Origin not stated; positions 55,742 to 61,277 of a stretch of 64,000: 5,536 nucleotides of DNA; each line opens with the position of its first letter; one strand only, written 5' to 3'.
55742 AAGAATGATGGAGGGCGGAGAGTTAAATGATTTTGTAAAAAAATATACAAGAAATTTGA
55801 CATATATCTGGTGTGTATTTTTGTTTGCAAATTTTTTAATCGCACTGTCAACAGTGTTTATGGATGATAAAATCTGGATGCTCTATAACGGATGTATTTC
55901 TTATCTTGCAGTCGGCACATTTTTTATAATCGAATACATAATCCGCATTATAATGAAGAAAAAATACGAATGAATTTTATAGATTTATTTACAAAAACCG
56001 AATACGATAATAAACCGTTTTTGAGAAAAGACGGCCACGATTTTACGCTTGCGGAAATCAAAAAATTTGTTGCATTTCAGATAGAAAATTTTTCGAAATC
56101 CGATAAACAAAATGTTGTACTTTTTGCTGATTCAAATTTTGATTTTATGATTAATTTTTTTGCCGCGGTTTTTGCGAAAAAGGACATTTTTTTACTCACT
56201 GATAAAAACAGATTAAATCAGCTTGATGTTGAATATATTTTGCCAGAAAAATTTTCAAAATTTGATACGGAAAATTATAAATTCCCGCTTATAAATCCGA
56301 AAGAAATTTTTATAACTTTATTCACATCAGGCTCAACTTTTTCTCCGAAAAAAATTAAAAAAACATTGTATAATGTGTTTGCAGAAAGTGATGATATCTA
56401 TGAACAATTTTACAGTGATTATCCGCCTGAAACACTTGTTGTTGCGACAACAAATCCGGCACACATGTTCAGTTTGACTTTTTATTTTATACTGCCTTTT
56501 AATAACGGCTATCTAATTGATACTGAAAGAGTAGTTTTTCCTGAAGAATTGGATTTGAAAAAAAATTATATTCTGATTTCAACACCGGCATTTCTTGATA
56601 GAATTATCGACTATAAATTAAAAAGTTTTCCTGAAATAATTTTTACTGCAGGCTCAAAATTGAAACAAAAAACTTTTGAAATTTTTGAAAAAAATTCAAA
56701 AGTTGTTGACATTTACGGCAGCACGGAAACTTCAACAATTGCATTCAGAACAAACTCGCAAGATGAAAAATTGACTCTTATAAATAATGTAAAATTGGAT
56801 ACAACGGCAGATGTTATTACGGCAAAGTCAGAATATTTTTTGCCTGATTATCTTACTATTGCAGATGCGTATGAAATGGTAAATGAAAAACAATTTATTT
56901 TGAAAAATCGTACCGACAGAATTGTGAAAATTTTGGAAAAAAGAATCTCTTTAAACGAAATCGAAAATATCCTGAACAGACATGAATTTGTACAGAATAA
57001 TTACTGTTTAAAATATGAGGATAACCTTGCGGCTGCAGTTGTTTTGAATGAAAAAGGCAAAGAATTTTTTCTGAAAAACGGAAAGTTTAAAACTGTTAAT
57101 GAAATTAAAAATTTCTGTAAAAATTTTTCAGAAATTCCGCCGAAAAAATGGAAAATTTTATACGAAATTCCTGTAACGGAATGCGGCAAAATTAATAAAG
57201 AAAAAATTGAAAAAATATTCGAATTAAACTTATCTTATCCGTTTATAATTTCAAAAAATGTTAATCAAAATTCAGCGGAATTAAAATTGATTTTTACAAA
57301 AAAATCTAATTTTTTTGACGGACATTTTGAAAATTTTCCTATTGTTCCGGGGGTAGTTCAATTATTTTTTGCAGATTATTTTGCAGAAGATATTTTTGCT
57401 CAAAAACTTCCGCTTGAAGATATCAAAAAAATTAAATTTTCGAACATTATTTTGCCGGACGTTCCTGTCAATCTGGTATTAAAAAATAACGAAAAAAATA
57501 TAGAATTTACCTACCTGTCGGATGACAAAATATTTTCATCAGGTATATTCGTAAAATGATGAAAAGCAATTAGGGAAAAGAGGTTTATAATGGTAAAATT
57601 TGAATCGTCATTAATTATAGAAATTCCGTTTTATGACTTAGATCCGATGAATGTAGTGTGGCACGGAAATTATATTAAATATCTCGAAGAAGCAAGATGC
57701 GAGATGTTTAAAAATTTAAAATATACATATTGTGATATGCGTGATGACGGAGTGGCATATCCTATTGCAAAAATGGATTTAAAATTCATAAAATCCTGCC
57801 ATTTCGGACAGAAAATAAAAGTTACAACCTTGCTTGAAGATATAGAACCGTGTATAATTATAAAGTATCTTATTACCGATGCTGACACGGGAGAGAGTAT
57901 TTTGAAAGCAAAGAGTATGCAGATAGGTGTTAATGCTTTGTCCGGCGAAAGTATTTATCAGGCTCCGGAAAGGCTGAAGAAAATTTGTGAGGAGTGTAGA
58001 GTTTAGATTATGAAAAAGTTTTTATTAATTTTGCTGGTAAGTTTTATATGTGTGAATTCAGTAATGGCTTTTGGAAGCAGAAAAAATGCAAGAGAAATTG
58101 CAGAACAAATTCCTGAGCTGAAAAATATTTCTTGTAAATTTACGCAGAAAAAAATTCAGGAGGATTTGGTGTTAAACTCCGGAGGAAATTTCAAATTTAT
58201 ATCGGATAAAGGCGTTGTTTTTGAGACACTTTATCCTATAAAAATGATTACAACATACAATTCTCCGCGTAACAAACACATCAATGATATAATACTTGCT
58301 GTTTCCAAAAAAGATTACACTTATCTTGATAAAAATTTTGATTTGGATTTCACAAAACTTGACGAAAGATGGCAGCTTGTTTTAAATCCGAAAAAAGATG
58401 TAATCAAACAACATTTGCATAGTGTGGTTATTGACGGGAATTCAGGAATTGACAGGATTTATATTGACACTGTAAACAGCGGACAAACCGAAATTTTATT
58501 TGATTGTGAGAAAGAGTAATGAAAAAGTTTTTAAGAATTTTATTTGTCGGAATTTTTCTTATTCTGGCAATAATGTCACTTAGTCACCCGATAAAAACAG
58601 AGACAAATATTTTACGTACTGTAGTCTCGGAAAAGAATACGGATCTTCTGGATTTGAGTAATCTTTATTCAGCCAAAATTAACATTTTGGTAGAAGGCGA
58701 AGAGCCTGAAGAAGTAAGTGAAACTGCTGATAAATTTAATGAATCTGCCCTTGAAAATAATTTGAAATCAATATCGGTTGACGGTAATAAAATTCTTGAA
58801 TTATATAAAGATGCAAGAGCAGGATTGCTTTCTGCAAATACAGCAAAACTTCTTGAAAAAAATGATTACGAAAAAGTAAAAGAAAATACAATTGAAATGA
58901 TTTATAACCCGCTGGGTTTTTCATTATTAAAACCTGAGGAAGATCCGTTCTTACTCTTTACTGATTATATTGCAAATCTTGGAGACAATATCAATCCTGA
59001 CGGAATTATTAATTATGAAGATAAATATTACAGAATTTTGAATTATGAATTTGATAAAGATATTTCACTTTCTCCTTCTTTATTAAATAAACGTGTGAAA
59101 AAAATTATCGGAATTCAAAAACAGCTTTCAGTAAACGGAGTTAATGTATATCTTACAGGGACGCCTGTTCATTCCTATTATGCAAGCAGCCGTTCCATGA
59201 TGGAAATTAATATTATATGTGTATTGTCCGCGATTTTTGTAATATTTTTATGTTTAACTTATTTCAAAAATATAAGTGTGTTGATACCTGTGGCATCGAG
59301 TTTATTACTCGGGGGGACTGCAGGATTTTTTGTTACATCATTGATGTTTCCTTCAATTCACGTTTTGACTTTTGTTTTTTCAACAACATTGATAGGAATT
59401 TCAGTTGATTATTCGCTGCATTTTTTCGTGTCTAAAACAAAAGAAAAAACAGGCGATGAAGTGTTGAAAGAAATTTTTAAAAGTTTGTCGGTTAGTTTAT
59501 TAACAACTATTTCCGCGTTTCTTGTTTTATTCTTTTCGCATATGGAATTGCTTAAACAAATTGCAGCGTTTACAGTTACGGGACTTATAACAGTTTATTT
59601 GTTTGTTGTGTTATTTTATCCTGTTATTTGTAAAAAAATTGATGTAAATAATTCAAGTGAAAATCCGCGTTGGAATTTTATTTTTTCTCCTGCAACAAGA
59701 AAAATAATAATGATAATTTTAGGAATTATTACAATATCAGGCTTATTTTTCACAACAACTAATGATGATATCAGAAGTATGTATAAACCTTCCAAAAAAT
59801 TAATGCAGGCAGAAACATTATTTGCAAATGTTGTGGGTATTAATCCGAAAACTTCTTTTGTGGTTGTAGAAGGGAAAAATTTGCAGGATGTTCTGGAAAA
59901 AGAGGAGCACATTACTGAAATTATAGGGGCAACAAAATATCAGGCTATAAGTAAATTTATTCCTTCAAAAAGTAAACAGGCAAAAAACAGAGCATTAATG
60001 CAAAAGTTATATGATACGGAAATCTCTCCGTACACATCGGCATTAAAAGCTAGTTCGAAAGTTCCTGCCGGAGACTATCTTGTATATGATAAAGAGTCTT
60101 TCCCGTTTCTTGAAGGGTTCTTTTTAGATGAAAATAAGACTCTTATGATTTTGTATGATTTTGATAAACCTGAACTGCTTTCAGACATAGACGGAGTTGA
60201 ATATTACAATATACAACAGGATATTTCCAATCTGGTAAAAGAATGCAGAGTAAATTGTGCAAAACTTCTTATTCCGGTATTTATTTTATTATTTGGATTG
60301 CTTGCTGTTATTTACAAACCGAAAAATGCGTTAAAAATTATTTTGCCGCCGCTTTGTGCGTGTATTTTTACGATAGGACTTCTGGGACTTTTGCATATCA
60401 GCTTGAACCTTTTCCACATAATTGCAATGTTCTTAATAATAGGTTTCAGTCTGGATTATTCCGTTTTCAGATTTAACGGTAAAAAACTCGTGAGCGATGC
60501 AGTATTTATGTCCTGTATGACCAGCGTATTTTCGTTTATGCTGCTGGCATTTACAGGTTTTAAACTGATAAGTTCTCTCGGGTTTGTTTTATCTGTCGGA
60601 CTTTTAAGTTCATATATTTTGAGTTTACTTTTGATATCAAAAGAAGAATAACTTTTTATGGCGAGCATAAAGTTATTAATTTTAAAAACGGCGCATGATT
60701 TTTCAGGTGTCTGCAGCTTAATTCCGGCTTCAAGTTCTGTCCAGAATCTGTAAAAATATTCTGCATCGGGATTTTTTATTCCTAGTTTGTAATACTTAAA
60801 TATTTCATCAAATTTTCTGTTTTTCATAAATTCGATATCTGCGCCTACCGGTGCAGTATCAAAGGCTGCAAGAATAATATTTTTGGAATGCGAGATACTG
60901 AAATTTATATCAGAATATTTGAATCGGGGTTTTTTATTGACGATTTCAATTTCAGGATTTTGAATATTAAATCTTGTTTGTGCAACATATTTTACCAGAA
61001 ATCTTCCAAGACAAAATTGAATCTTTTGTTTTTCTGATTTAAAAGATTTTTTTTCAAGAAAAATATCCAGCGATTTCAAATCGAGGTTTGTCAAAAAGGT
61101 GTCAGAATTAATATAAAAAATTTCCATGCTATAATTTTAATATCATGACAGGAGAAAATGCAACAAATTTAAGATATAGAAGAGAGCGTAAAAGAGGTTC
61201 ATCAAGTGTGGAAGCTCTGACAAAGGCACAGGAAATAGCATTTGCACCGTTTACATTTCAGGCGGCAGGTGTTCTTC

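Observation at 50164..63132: Aryl-polyene (APE)-type type II PKS/FAS-like lipid cluster with non-canonical composition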

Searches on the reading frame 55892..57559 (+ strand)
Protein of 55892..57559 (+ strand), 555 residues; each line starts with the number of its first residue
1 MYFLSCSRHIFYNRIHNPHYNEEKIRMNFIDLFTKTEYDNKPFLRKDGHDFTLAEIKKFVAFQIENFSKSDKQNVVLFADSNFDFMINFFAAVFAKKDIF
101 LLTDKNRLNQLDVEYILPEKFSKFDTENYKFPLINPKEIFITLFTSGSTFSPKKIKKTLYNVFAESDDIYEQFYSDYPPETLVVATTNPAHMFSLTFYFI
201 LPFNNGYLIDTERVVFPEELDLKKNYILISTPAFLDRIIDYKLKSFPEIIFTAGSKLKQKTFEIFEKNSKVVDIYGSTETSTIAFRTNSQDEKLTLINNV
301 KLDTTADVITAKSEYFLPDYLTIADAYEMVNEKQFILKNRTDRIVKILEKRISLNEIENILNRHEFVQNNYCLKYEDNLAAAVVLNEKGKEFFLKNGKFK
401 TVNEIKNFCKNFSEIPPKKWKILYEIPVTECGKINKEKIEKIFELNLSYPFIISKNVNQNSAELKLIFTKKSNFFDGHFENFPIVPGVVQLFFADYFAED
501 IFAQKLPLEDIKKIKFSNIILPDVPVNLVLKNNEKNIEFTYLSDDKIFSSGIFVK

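Call 3: search_protein_families(library=pfam, proteins=[window:55892-57559:+], max_evalue=0.01)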
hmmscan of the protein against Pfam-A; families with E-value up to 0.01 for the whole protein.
window:55892-57559:+ (555 aa): 2 families
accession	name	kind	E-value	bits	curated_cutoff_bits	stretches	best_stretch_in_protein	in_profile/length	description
PF00501.34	AMP-binding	-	3.6e-12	46.2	29.9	1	128-292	153-336/384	AMP-binding enzyme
PF22818.2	ApeI-like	-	1.4e-06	29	28.5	1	457-541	11-95/119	ApeI dehydratase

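Call 5: search_protein_families(library=ncbifam, proteins=[window:55892-57559:+], max_evalue=0.01)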
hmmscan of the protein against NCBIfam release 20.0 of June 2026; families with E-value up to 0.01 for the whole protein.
window:55892-57559:+ (555 aa): 23 families
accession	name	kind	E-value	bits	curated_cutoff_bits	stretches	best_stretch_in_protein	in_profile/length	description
TIGR02372.1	4_coum_CoA_lig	equivalog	5.6e-15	54.9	334.7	1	141-434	99-385/386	4-coumarate--CoA ligase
NF004837.0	PRK06187.1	subfamily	5.9e-13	47.9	476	2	72-292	104-335/531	long-chain-fatty-acid--CoA ligase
TIGR01733.1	AA-adenyl-dom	subfamily_domain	1.1e-12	47.5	317.4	1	134-288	117-281/409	amino acid adenylation domain-containing protein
NF003417.0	PRK04813.1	subfamily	1.7e-08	33.5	476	1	324-440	382-500/505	D-alanine--poly(phosphoribitol) ligase subunit DltA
TIGR01734.1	D-ala-DACP-lig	equivalog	4.4e-07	28.8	559.85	1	324-440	380-499/504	D-alanine--poly(phosphoribitol) ligase subunit DltA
NF003313.0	PRK04319.1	equivalog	8.2e-06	24.3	729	0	314-448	431-565/574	acetate--CoA ligase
NF006386.0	PRK08633.1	equivalog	2.5e-05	22.2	1221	1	130-285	775-940/1147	acyl-[ACP]--phospholipid O-acyltransferase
NF005662.0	PRK07445.1-4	equivalog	8.6e-05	21.2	640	0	405-445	425-463/467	O-succinylbenzoic acid--CoA ligase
TIGR02188.1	Ac_CoA_lig_AcsA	equivalog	0.0001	20.7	724.95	1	323-443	483-605/629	acetate--CoA ligase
NF004971.0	PRK06334.1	equivalog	0.00015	20.5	847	0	135-284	181-341/539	long chain fatty acid--[acyl-carrier-protein] ligase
NF006754.0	PRK09274.1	equivalog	0.00031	19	478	1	125-285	163-333/555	fatty acid CoA ligase family protein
NF005947.1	PRK08008.1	equivalog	0.0005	18.8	651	0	329-438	409-516/518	crotonobetaine/carnitine-CoA ligase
NF005426.0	PRK07008.1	equivalog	0.00052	18.8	822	1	72-155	115-198/545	3-(methylthio)propionyl-CoA ligase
NF008192.1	PRK10946.1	equivalog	0.0008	17.8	783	1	341-443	431-529/534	(2,3-dihydroxybenzoyl)adenylate synthase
NF005797.0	PRK07638.1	equivalog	0.001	17.7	518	1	352-444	394-480/487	acyl-CoA synthetase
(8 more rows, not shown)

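Call 10: find_related_loci(query=window:55892-57559:+, collection=genome_contigs, flank=10000)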
Query window:55892-57559:+ (555 aa) in genome_contigs; peptide patterns used: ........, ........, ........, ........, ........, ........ (x = any residue, [..] = any of these).
163 stretches matched a pattern; 2 encode a relative of the query (tblastn E <= 1e-3); 2 distinct loci.
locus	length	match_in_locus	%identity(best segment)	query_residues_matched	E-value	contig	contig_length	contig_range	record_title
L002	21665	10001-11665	75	1-555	0e+0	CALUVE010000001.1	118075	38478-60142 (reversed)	MAG: Candidatus Gastranaerophilales bacterium isolate BRZ_FQ__bin83 genome assembly, contig: BRZ_FQ__NODE_173_length_118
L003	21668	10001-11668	76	1-555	0e+0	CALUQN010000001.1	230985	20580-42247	MAG: Candidatus Gastranaerophilales bacterium isolate BRZ_AE__bin22 genome assembly, contig: BRZ_AE__NODE_44_length_2309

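Call 49: find_homologous_proteins(query=window:55970-57559:+)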
Query window:55970-57559:+ (529 aa): 258 proteins with E <= 0.001 among 8000 candidates; the best 120 are listed.
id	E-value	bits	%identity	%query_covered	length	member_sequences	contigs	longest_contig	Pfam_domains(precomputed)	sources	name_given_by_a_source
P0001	0.0e+0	1146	100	100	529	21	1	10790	PF22818.3,PF00501.35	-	-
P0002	1.3e-262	890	77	100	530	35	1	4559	PF22818.3,PF00501.35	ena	-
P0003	2.7e-257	873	75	100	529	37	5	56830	PF22818.3,PF00501.35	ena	-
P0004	1.2e-256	870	76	100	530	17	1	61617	PF22818.3,PF00501.35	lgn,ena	-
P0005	4.1e-205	700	63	100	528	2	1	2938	PF22818.3,PF00501.35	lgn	-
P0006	6.1e-198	677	60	100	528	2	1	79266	PF22818.3,PF00501.35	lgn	-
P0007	5.4e-144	499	47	99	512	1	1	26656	PF22818.3,PF00501.35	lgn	-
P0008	2.0e-140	487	48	99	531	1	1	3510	PF22818.3,PF00501.35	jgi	-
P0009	2.7e-138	480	48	99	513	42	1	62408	PF22818.3,PF00501.35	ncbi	-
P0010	2.9e-138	480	48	96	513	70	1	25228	PF22818.3,PF00501.35,PF13193.13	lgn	-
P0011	1.4e-136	474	47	99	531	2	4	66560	PF22818.3,PF00501.35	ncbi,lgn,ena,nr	ncbi:acyl-CoA synthetase [bacterium]|nr:acyl-CoA synthetase [bacterium]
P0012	2.1e-136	474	48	99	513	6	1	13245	PF22818.3,PF00501.35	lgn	-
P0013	4.3e-136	473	47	99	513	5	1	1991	PF22818.3,PF00501.35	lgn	-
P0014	6.7e-136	472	46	99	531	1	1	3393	PF22818.3,PF00501.35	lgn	-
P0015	8.1e-136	472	47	99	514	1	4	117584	PF22818.3,PF00501.35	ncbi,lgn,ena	-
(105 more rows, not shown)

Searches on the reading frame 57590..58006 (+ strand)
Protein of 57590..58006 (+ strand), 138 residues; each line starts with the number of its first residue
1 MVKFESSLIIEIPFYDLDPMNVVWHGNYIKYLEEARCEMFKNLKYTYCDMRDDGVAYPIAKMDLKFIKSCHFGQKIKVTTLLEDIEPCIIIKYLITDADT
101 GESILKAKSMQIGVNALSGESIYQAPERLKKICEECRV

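Call 4: search_protein_families(library=pfam, proteins=[window:57590-58006:+], max_evalue=0.01)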
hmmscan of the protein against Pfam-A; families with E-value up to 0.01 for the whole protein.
window:57590-58006:+ (138 aa): 4 families
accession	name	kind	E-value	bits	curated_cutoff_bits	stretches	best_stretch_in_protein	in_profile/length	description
PF13279.12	4HBT_2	-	1.6e-08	35.5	25.5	1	13-119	2-109/122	Thioesterase-like superfamily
PF03061.28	4HBT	-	8.2e-05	23.3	20.6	1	20-81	1-55/79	Thioesterase superfamily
PF01643.23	Acyl-ACP_TE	-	0.00022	21.4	23.7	1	11-115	9-114/131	Acyl-ACP thioesterase N-terminal domain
PF20791.3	Acyl-ACP_TE_C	-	0.0019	18.8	21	1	56-108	45-96/101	Acyl-ACP thioesterase C-terminal domain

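Call 6: search_protein_families(library=ncbifam, proteins=[window:57590-58006:+], max_evalue=0.01)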
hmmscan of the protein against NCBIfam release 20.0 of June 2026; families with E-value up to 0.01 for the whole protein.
window:57590-58006:+ (138 aa): 4 families
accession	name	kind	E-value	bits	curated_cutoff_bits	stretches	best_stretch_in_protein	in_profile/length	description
TIGR00051.1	TIGR00051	subfamily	9.5e-19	67.9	68.7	1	13-114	5-106/117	YbgC/FadM family acyl-CoA thioesterase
NF047424.1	MenI_Staph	exception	5.8e-15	55.5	225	1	10-86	8-84/148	1,4-dihydroxy-2-naphthoyl-CoA hydrolase MenI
TIGR02799.1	thio_ybgC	equivalog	1.8e-12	47.7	141.35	1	11-91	6-87/126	tol-pal system-associated acyl-CoA thioesterase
NF008065.0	PRK10800.1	equivalog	3.7e-08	33.6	185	1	10-98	10-99/134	tol-pal system-associated acyl-CoA thioesterase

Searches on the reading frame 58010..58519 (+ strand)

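Call 4: search_protein_families(library=pfam, proteins=[window:58010-58519:+], max_evalue=0.01)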
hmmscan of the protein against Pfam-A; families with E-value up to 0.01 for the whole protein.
window:58010-58519:+ (169 aa): 1 family
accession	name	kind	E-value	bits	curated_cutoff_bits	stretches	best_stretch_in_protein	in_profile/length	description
PF20098.4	DUF6488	-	0.0028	18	27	0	1-52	1-49/110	Family of unknown function (DUF6488)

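Call 6: search_protein_families(library=ncbifam, proteins=[window:58010-58519:+], max_evalue=0.01)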
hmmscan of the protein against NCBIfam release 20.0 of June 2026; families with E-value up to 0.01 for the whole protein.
window:58010-58519:+ (169 aa): 1 family
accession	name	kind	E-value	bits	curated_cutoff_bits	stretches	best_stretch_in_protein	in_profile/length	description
NF053544.1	LolA2_flexi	equivalog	1.1e-05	25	125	0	85-165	111-193/208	flexirubin biosynthesis/transport protein LolA2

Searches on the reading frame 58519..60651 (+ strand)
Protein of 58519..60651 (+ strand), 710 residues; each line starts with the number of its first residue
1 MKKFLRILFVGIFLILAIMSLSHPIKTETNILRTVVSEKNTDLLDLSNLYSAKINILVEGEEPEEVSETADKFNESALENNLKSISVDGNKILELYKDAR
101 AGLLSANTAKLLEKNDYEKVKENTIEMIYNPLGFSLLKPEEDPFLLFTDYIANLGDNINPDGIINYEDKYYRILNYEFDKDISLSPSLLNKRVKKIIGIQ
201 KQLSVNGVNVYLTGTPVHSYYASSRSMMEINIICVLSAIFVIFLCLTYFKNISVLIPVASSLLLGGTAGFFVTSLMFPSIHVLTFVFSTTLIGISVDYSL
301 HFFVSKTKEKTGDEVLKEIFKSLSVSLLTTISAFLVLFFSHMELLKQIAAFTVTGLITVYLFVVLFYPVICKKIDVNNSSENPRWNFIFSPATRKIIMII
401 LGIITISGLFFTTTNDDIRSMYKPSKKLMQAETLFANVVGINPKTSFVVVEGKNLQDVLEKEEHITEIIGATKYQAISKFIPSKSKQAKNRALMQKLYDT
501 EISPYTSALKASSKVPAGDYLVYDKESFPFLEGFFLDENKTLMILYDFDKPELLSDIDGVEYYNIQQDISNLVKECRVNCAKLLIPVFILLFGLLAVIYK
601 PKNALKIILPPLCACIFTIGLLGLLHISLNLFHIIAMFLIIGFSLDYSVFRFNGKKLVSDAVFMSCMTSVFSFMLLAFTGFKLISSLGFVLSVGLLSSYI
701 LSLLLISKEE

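Call 4: search_protein_families(library=pfam, proteins=[window:58519-60651:+], max_evalue=0.01)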
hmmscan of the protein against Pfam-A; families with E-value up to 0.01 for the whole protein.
window:58519-60651:+ (710 aa): 2 families
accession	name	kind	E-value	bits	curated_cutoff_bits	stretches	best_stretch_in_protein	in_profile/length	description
PF03176.21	MMPL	-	1.7e-06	27.7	20.5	1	190-371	104-299/333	MMPL family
PF02355.23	SecD_SecF_C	-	2.3e-06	27.6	20.5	1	572-650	25-103/189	Protein export membrane protein SecD/SecF, C-terminal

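Call 6: search_protein_families(library=ncbifam, proteins=[window:58519-60651:+], max_evalue=0.01)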
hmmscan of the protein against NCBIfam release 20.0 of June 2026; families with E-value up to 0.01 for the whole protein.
window:58519-60651:+ (710 aa): 5 families
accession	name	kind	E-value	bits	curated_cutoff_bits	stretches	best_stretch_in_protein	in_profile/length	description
TIGR00921.1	2A067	subfamily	1.1e-14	53.5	351.9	2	200-378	160-350/733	hydrophobe/amphiphile efflux-3 (HAE3) family transporter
TIGR03480.1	HpnN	hypoth_equivalog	2.3e-11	42.4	751.85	2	594-705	729-851/862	hopanoid biosynthesis associated RND transporter like protein HpnN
TIGR00833.1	actII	subfamily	2.8e-09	35.8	874.7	1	193-370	140-328/910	MMPL family RND transporter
TIGR00916.1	2A0604s01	subfamily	0.00047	19.8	148.6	1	584-652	94-162/231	SecD/SecF family protein translocase subunit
TIGR00966.2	transloc_SecF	equivalog_domain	0.0012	18.4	160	1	575-648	121-194/279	protein translocase subunit SecF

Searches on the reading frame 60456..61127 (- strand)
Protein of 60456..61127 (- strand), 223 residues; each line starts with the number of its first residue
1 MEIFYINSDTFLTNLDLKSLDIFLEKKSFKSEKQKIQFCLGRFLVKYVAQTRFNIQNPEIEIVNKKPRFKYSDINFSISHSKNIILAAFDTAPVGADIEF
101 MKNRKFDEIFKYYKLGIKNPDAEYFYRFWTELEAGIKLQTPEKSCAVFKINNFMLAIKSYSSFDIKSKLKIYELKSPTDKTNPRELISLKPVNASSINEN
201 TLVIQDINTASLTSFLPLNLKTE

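Call 4: search_protein_families(library=pfam, proteins=[window:60456-61127:-], max_evalue=0.01)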
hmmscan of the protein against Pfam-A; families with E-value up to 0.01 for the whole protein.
window:60456-61127:- (223 aa): 0 families

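Call 6: search_protein_families(library=ncbifam, proteins=[window:60456-61127:-], max_evalue=0.01)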
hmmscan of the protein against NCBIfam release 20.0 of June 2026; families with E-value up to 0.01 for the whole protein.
window:60456-61127:- (223 aa): 3 families
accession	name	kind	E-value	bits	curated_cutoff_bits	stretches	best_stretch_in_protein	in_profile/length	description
NF047349.1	4PPT_AusB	equivalog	2.9e-11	43.2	225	1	26-142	29-151/205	aureusimine biosynthesis 4'-phosphopantetheinyl transferase AusB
NF042922.1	4PPT_HetI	equivalog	1.8e-05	24.2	370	1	27-137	58-177/235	4'-phosphopantetheinyl transferase HetI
NF007676.0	PRK10351.1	equivalog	0.00015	21.4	174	1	57-138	48-142/195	4'-phosphopantetheinyl transferase AcpT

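Call 76: search_solved_structures(query=window:60456-61127:-, max_evalue=0.01, show_alignments=1)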
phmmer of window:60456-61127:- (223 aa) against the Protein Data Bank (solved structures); distinct sequences matched with E-value up to 0.01: 2.
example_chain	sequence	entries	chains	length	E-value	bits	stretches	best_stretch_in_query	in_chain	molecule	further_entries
1qr0_A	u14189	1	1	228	7.7e-07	32.3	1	34-140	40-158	4'-PHOSPHOPANTETHEINYL TRANSFERASE SFP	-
4mrt_A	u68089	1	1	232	8e-07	32.3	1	34-140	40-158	4'-phosphopantetheinyl transferase sfp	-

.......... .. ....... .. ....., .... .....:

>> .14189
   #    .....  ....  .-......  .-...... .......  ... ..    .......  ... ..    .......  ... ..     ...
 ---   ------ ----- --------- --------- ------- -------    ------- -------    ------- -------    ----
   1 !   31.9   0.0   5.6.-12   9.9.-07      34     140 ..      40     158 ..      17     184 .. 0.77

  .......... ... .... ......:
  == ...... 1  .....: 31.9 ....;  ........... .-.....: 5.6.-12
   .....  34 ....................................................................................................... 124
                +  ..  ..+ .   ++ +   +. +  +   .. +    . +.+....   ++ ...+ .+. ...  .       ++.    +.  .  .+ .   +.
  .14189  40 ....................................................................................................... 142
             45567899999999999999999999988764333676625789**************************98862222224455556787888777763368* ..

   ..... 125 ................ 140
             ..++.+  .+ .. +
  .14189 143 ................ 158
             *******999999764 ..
